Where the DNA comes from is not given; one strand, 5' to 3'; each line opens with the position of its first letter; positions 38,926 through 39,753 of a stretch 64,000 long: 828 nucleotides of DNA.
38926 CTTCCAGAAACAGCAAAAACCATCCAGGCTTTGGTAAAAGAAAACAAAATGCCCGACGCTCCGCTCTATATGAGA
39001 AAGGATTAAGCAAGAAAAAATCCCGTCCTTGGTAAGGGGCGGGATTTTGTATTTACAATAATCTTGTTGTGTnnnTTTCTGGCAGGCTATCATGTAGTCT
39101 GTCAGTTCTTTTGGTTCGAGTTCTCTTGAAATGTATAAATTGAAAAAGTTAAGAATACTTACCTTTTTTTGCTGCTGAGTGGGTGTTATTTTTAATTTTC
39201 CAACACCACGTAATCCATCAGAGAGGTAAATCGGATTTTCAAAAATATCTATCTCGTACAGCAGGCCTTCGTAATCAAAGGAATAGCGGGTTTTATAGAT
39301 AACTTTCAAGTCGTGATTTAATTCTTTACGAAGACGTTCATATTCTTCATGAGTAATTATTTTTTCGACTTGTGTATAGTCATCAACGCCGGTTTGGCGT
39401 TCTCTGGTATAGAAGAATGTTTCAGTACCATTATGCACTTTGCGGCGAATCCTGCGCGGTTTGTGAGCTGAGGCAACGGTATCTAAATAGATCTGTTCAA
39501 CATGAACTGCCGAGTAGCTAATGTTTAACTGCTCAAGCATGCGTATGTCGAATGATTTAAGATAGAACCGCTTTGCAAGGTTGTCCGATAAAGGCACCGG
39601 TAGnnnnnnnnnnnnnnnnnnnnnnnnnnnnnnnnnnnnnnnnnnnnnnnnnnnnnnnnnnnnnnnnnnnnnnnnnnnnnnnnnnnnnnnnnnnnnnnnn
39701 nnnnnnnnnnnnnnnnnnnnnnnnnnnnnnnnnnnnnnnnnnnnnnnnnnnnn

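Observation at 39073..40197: P-loop kinase-like domain fused to a CYTH-like domain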

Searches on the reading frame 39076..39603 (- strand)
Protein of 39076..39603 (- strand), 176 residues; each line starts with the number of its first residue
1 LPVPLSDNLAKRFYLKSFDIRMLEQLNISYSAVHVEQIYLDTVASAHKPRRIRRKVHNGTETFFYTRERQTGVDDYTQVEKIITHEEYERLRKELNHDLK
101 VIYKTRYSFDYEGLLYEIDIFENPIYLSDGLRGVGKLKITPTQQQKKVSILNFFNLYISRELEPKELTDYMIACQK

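Call 12: search_solved_structures(query=A2, max_evalue=10, show_alignments=3)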
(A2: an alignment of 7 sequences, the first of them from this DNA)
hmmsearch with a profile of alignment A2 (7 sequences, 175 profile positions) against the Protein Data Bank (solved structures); distinct sequences matched with E-value up to 10: 4.
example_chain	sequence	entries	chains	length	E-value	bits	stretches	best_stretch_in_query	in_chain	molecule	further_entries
3typ_A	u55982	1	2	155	0.00011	25.2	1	8-123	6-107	Uncharacterized protein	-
2fbl_A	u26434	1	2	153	0.00012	25.1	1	8-123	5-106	hypothetical protein NE1496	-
9jg8_B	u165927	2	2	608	0.023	17.7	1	91-166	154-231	DUF3289 family protein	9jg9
7c0i_A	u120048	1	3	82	0.46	13.5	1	84-119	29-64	Double-stranded RNA-binding protein,Double-stranded RNA-specific adenosine deaminase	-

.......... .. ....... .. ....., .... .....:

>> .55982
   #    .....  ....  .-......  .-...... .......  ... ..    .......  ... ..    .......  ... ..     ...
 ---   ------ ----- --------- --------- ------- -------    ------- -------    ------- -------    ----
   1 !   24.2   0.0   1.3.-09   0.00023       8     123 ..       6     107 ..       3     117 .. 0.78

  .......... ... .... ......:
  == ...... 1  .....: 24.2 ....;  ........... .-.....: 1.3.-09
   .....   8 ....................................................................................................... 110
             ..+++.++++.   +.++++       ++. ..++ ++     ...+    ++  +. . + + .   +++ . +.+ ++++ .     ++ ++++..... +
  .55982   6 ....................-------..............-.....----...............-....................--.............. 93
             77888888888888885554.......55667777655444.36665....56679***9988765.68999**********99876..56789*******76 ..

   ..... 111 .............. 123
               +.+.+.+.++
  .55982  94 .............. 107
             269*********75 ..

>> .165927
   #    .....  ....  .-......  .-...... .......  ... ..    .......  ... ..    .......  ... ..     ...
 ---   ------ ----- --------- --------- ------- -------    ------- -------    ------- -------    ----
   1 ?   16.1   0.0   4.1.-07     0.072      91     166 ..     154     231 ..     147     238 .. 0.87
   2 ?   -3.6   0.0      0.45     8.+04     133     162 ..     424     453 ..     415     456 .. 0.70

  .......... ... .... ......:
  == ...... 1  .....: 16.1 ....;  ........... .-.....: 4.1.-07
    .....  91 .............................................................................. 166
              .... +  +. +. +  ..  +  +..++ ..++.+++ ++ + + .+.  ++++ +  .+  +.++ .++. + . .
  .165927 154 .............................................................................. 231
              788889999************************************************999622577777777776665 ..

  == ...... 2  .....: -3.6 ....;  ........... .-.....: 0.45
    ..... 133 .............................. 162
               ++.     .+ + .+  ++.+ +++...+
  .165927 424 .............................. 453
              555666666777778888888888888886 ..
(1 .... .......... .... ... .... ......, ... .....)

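Call 56: search_solved_structures(query=A4, max_evalue=10, show_alignments=2)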
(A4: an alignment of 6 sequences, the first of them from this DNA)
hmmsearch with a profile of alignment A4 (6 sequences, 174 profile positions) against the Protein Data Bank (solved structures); distinct sequences matched with E-value up to 10: 4.
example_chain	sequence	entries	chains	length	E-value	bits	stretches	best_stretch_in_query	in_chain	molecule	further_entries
9jg8_B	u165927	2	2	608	0.0011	22.1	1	91-166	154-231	DUF3289 family protein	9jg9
3typ_A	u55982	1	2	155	0.52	13.5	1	80-125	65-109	Uncharacterized protein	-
2fbl_A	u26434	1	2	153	0.52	13.5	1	80-125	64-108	hypothetical protein NE1496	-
8fr5_A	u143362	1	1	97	2.4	11.3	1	43-84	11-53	Rep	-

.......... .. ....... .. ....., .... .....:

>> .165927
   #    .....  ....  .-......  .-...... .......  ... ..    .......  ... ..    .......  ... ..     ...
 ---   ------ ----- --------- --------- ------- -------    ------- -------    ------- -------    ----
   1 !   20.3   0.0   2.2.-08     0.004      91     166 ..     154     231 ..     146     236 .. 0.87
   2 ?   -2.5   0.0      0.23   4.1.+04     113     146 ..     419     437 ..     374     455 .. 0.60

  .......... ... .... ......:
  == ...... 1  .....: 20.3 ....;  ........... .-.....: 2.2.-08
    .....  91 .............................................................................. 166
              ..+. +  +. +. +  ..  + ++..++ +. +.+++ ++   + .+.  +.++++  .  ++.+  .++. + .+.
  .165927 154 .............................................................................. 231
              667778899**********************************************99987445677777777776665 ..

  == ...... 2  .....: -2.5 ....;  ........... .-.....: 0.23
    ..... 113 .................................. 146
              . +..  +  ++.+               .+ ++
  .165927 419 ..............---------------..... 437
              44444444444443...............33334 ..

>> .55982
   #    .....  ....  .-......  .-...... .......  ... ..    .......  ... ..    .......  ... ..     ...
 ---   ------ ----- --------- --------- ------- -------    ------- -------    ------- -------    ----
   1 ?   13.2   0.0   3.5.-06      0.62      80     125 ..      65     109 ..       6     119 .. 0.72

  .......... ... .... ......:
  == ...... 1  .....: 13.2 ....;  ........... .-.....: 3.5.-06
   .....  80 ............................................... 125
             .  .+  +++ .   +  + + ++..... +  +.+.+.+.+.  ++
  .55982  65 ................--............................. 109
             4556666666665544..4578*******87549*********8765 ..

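Call 64: find_homologous_proteins(query=A4, max_evalue=0.001)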
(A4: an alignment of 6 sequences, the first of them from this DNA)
Query A4 (6 sequences) (176 aa, profile of the alignment): 1 proteins with E <= 0.001 among 1199 candidates.
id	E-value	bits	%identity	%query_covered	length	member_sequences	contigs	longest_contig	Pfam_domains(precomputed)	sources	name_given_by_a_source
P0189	1.2e-4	40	36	49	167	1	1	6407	PF01928.27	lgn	-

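Call 66: search_protein_families(library=pfam, proteins=[P0189], max_evalue=1)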
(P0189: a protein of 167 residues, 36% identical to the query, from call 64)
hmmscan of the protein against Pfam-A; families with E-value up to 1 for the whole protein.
P0189 (167 aa): 1 family
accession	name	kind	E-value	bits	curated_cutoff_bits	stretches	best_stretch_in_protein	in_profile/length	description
PF01928.26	CYTH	-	4e-06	27.2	23.2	1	5-134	2-152/179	CYTH domain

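Call 76: predict_structure(alignment_id=A2)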
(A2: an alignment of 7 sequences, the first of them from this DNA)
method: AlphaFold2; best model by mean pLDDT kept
length: 176 residues; sequences in the alignment: 7
mean_pLDDT: 90.0   pTM: 0.84
mean pLDDT of the five models: 90.0, 89.7, 86.7, 80.7, 74.7
residues with pLDDT >= 90: 100; 70-90: 71; 50-70: 5; < 50: 0
segments of 3 or more residues with pLDDT < 50: none
pLDDT, mean of each block of 10 residues (from residue 1): 82 94 87 96 76 96 93 84 97 92 96 94 87 94 89 89 87 85
secondary structure, 60 per line:
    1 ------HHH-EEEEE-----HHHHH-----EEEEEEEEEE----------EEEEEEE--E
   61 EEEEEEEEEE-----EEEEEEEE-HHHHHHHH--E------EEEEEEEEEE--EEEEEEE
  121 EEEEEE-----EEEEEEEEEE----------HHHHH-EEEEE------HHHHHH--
elements in order: E11-15 H21-25 E31-40 E51-57 E60-70 E76-83 H85-92 E102-111 E114-126 E132-141 H152-156 E158-162 H169-174

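Call 78: fold_search(model_id=the predicted structure, library=pdb)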
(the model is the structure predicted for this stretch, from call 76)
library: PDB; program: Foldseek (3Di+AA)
matches with E <= 10: 1082; with E <= 0.001: 22
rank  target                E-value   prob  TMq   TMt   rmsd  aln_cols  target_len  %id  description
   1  2een_A                3.7e-06  1.00  0.49  0.49   6.1       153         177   18  Structure of PH1819 protein from Pyrococcus Horikoshii OT3 (released 2007-08-21)
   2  2dc4_A                1.7e-05  1.00  0.44  0.47   5.9       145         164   14  Structure of PH1012 protein from Pyrococcus Horikoshii OT3 (released 2006-06-28)
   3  2een_B                2.4e-05  1.00  0.48  0.51   4.5       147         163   18  Structure of PH1819 protein from Pyrococcus Horikoshii OT3 (released 2007-08-21)
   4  7nsf                  2.9e-05  1.00  0.47  0.46   5.9       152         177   14  Triphosphate tunnel metalloenzyme from Sulfolobus acidocaldarius in complex with triphosphate and magnesium (released 2021-06-02)
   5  1yem_B                3.4e-05  1.00  0.44  0.46   6.1       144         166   15  Conserved hypothetical protein Pfu-838710-001 from Pyrococcus furiosus (released 2005-01-11)
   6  7nsa                  3.7e-05  1.00  0.45  0.45   6.4       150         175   15  Triphosphate tunnel metalloenzyme from Sulfolobus acidocaldarius in complex with pyrophosphate and calcium (released 2021-06-02)
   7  7ns8                  4.1e-05  1.00  0.44  0.47   6.4       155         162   15  Triphosphate tunnel metalloenzyme from Sulfolobus acidocaldarius (released 2021-06-02)
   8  7nsd                  5.4e-05  1.00  0.46  0.46   7.4       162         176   13  Triphosphate tunnel metalloenzyme from Sulfolobus acidocaldarius in complex with ATP and calcium (released 2021-06-02)
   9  7emf_R                5.4e-05  1.00  0.42  0.39   7.8       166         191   11  Human Mediator (deletion of MED1-IDR) in a Tail-extended conformation (released 2021-05-05)
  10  1yem_A                5.9e-05  1.00  0.43  0.46   5.9       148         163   16  Conserved hypothetical protein Pfu-838710-001 from Pyrococcus furiosus (released 2005-01-11)
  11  7ns9                  6.2e-05  1.00  0.44  0.44   6.4       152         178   14  Triphosphate tunnel metalloenzyme from Sulfolobus acidocaldarius in complex with triphosphate and calcium (released 2021-06-02)
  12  2gfg_A                2.1e-04  1.00  0.42  0.39   7.8       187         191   14  Crystal structure of a putative adenylate cyclase (bh2851) from bacillus halodurans at 2.12 A resolution (released 2006-05-02)
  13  7z67                  2.6e-04  1.00  0.43  0.22   5.9       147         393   10  Crystal structure of the tandem kinase & triphosphate tunnel metalloenzyme domain module of the TTM1 protein from Arabid (released 2022-03-23)
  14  7lbm_k                2.9e-04  1.00  0.42  0.40   8.2       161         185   10  Structure of the human Mediator-bound transcription pre-initiation complex (released 2021-03-24)
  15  8gxq_r                3.4e-04  1.00  0.45  0.42   9.4       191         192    8  PIC-Mediator in complex with +1 nucleosome (T40N) in MH-binding state (released 2022-11-02)
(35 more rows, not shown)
